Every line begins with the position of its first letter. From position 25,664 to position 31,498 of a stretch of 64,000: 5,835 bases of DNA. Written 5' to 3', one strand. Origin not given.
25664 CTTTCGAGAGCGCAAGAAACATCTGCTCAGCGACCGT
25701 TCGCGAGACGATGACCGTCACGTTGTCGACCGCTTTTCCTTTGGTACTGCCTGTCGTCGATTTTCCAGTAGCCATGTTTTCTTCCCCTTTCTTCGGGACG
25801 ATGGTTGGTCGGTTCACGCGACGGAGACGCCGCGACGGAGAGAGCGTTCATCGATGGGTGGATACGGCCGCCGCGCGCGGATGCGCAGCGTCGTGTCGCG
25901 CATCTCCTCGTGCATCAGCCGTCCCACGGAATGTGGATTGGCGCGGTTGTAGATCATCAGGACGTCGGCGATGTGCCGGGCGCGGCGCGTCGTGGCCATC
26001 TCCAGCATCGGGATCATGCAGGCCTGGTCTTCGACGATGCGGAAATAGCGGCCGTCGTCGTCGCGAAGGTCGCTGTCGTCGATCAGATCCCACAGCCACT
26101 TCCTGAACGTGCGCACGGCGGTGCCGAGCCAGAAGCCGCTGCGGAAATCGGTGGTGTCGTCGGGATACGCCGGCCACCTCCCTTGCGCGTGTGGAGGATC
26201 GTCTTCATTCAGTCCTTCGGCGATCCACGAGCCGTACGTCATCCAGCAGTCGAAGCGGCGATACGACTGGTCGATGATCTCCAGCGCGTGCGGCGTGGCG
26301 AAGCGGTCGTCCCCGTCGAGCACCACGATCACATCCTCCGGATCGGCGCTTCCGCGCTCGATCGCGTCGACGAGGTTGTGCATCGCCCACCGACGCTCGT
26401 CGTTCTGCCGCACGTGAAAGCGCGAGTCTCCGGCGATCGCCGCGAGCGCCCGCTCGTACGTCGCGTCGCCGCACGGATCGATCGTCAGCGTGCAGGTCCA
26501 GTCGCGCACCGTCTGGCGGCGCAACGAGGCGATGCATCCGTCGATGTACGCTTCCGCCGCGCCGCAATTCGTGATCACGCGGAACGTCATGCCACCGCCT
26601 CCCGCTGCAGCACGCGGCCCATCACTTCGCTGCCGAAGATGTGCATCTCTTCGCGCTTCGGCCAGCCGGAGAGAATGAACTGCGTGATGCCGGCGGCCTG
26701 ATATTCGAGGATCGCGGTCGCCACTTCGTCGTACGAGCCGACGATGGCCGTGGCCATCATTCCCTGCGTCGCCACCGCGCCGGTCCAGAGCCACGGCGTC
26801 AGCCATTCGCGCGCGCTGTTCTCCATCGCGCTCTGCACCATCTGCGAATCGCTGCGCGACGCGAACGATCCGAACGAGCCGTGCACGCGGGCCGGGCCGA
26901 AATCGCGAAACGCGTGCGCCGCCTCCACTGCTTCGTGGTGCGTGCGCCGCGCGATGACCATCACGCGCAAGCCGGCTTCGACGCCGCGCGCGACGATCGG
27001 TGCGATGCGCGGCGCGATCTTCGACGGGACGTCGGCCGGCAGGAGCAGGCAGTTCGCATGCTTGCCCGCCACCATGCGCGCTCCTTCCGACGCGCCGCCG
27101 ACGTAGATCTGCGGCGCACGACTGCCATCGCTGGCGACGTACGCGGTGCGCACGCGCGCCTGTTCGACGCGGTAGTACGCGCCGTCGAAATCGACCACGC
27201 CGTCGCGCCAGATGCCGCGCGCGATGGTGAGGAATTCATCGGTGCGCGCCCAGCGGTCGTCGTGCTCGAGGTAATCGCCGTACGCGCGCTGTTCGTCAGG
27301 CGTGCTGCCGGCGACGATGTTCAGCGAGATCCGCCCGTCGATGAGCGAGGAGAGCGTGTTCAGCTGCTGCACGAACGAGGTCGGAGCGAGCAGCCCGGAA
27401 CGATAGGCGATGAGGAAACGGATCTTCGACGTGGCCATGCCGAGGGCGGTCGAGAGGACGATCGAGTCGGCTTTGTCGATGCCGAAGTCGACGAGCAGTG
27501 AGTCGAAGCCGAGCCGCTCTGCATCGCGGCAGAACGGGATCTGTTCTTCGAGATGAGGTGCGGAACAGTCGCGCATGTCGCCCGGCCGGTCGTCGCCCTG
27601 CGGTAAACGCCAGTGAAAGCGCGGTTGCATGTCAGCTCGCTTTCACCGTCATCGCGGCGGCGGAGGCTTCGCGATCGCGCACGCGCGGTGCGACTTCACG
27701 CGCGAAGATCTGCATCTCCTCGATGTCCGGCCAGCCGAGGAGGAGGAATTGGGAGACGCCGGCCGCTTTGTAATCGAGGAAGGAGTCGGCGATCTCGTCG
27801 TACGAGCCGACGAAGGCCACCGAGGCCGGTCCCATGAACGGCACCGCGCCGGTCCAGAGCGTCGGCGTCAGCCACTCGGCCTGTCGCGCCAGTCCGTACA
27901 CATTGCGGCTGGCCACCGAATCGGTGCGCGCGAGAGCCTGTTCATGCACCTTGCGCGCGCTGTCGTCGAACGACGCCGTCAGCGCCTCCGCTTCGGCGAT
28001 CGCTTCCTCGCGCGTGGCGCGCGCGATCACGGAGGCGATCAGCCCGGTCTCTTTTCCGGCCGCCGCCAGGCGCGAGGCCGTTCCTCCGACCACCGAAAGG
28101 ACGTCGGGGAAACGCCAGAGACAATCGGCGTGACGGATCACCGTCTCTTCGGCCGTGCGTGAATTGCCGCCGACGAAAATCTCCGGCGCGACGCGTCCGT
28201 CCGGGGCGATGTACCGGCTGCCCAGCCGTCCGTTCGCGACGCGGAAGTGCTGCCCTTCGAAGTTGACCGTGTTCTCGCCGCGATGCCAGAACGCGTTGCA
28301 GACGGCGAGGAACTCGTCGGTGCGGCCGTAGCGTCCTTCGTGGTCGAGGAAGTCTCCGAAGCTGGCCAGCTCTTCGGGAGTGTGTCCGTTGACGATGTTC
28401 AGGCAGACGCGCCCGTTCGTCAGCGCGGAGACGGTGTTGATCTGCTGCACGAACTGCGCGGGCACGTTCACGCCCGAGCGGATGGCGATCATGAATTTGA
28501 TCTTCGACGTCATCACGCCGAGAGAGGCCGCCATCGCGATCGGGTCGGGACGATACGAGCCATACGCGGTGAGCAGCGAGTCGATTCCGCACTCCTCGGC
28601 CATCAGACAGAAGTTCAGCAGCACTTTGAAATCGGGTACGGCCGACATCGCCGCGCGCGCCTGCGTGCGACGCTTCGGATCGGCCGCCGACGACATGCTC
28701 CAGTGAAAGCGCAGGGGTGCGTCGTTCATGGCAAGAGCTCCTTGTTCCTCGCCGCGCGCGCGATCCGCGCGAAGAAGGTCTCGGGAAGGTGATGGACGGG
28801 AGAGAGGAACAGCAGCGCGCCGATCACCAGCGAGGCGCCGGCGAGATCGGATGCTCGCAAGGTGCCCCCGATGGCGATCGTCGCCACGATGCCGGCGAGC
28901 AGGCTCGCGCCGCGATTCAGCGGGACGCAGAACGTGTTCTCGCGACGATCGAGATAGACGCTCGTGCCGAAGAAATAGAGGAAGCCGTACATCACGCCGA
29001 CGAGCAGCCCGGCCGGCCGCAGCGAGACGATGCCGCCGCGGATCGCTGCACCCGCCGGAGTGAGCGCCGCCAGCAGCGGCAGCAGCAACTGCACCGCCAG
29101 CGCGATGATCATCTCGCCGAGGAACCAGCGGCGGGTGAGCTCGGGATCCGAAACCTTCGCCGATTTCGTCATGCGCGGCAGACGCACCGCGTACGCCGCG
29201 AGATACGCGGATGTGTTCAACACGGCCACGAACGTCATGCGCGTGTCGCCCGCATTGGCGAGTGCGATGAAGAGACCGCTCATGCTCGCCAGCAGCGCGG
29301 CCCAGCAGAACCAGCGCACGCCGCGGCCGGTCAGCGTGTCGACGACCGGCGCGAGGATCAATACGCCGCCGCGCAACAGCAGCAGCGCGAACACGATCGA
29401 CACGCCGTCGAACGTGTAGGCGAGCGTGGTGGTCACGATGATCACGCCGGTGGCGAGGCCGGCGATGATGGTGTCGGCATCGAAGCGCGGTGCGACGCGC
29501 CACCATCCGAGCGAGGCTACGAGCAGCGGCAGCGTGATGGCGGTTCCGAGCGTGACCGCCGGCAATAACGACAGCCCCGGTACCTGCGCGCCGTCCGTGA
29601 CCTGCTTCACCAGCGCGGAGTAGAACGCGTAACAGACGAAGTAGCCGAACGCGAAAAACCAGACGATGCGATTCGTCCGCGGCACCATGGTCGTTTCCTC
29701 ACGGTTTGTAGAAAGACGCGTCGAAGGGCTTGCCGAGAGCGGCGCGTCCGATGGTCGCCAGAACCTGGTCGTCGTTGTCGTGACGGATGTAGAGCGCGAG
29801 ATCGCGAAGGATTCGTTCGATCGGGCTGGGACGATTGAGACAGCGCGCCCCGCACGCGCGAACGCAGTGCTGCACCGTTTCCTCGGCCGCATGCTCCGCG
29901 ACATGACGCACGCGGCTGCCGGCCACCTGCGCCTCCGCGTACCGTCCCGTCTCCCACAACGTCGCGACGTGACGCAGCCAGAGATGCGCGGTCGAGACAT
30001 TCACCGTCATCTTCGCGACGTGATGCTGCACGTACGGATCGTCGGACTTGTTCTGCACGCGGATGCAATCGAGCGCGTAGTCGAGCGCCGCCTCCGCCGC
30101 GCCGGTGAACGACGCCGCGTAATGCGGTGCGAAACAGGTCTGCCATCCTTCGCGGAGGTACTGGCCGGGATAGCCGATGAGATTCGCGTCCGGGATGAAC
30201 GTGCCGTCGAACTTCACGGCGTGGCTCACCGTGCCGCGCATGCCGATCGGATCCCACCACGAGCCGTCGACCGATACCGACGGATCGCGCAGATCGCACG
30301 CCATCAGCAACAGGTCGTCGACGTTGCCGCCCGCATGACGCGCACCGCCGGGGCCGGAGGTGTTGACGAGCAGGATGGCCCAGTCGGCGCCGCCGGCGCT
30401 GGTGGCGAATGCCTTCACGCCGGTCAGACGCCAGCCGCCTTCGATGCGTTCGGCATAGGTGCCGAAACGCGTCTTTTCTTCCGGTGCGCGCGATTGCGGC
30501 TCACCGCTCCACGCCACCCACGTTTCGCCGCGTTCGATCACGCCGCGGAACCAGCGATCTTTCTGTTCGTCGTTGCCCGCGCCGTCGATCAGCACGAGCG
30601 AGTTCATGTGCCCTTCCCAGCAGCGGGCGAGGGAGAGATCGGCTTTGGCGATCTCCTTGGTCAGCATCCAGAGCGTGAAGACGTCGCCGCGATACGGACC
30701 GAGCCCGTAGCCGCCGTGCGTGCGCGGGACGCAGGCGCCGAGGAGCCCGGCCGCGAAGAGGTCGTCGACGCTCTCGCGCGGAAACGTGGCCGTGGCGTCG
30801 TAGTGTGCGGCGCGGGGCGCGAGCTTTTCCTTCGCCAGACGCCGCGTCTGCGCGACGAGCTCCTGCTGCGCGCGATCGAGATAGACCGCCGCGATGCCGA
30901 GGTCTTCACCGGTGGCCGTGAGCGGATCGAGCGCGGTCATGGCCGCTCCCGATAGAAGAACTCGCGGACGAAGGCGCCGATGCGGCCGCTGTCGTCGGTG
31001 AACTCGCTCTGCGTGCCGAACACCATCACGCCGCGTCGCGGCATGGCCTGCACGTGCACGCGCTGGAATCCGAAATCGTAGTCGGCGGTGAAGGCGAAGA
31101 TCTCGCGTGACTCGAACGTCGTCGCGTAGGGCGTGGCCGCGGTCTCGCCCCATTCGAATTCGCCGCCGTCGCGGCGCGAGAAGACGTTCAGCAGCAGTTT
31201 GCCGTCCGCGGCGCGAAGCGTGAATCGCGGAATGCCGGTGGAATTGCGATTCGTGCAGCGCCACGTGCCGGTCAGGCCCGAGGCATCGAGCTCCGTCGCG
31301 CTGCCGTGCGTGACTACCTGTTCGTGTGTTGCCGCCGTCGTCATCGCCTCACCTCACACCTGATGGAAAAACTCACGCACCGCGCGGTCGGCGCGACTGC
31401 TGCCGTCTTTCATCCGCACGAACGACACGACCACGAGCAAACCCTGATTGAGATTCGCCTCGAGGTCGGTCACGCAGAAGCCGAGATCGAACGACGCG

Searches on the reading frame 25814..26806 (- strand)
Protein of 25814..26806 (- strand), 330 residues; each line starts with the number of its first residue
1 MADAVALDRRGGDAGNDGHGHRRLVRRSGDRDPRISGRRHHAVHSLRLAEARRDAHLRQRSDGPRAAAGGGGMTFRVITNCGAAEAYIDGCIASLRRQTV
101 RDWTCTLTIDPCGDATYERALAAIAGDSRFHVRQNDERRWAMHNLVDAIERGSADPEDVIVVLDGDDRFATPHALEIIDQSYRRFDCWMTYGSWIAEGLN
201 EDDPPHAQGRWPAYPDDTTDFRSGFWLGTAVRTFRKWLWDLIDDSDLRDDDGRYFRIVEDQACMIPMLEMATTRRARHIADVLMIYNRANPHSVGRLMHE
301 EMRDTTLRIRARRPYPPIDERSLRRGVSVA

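Call 38: search_protein_families(library=pfam, proteins=[window:25814-26806:-], max_evalue=0.01)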
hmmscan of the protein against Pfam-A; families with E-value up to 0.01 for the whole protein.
window:25814-26806:- (330 aa): 1 family
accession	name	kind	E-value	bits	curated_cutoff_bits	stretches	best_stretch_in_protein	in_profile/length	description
PF00535.33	Glycos_transf_2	-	8.9e-09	35.9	23.3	1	80-229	6-151/168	Glycosyl transferase family 2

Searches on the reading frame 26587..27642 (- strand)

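Call 38: search_protein_families(library=pfam, proteins=[window:26587-27642:-], max_evalue=0.01)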
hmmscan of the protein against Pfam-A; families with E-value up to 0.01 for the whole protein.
window:26587-27642:- (351 aa): 1 family
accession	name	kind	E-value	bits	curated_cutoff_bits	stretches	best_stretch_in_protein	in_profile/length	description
PF00296.26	Bac_luciferase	-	1.3e-44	153.2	27.9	1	28-321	19-314/314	Luciferase-like monooxygenase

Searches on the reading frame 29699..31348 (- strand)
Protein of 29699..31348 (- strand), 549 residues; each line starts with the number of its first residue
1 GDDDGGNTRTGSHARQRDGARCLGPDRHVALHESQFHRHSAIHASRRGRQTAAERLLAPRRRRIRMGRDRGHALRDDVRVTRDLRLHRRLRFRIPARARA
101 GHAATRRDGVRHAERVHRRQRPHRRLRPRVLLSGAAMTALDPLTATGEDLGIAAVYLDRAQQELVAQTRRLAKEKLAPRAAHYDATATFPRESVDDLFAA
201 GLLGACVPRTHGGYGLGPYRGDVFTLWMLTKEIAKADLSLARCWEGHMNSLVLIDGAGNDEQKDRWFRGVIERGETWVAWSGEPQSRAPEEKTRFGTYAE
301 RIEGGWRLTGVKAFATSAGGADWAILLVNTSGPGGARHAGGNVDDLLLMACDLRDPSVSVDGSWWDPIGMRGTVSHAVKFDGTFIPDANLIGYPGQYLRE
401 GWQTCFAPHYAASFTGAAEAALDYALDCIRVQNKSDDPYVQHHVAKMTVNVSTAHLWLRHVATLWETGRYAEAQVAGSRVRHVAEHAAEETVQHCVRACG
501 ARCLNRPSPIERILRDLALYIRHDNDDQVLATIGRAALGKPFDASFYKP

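Call 38: search_protein_families(library=pfam, proteins=[window:29699-31348:-], max_evalue=0.01)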
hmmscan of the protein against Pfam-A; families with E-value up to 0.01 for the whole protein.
window:29699-31348:- (549 aa): 4 families
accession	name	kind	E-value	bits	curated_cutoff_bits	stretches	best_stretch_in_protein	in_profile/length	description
PF02771.21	Acyl-CoA_dh_N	-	5.6e-19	69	22.9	1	160-271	3-110/113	Acyl-CoA dehydrogenase, N-terminal domain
PF08028.16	Acyl-CoA_dh_2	-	8.8e-13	49.1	22.7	1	411-523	4-129/134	Acyl-CoA dehydrogenase, C-terminal domain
PF00441.29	Acyl-CoA_dh_1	-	1.8e-10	41.6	22.4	1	411-518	19-129/150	Acyl-CoA dehydrogenase, C-terminal domain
PF02770.24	Acyl-CoA_dh_M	-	3.7e-07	30.7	33.3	1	292-381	15-95/97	Acyl-CoA dehydrogenase, middle domain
